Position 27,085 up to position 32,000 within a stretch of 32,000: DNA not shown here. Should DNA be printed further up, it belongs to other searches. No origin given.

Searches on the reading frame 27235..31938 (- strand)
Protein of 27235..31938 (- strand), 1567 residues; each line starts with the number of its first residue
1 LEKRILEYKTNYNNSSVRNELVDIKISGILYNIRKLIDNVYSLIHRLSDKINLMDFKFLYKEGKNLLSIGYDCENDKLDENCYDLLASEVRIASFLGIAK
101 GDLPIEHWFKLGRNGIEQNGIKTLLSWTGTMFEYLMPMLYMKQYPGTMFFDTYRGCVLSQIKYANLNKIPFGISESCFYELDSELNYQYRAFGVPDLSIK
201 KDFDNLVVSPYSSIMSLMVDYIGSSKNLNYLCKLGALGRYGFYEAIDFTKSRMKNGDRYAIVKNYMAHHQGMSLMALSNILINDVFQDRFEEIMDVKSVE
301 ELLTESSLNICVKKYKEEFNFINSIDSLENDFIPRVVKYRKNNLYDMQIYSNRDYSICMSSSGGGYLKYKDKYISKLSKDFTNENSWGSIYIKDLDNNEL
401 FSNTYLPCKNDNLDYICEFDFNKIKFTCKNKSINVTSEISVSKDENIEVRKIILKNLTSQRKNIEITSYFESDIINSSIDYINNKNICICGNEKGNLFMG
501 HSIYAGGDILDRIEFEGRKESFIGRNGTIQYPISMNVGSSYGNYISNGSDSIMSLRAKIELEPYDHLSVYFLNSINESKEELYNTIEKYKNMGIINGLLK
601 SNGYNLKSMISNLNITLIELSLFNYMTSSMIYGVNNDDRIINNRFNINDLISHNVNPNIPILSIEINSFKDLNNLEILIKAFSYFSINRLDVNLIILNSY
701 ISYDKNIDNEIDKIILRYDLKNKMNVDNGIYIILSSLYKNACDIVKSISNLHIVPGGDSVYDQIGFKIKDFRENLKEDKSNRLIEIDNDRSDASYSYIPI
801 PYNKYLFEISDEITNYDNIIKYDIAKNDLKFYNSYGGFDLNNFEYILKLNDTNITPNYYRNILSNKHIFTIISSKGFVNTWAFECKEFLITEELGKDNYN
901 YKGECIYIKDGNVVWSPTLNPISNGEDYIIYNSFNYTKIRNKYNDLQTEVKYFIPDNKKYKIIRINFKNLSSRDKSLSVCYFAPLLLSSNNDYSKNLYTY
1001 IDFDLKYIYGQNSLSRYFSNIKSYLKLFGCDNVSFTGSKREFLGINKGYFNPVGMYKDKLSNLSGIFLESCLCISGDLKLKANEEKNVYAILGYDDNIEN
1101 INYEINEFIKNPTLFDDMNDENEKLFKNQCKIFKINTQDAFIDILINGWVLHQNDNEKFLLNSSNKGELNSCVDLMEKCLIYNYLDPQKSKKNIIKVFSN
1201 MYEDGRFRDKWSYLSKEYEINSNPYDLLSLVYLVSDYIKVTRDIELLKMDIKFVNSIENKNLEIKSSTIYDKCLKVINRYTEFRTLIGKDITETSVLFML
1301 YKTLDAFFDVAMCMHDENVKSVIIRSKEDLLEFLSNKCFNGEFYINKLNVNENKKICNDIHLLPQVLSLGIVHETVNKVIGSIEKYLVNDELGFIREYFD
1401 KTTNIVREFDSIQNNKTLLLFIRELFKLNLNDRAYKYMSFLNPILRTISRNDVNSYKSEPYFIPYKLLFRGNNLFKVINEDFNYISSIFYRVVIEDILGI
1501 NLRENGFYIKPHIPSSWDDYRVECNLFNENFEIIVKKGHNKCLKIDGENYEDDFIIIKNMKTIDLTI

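Call 49: search_protein_families(library=pfam, proteins=[window:27235-31938:-], max_evalue=0.001)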
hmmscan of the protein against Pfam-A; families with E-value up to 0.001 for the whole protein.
window:27235-31938:- (1567 aa): 3 families
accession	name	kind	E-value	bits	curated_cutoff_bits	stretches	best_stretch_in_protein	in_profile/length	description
PF06165.18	GH94_b-supersand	-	1.9e-79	267.1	23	2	861-1093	6-251/251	Glycosyl hydrolase 94, supersandwich domain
PF10091.15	Glycoamylase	-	3.4e-24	86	27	1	85-292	5-219/221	Putative glucoamylase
PF17167.11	Glyco_hydro_94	-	3.4e-09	36.3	27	1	1127-1462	3-382/420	Glycosyl hydrolase 94 superfamily, catalytic domain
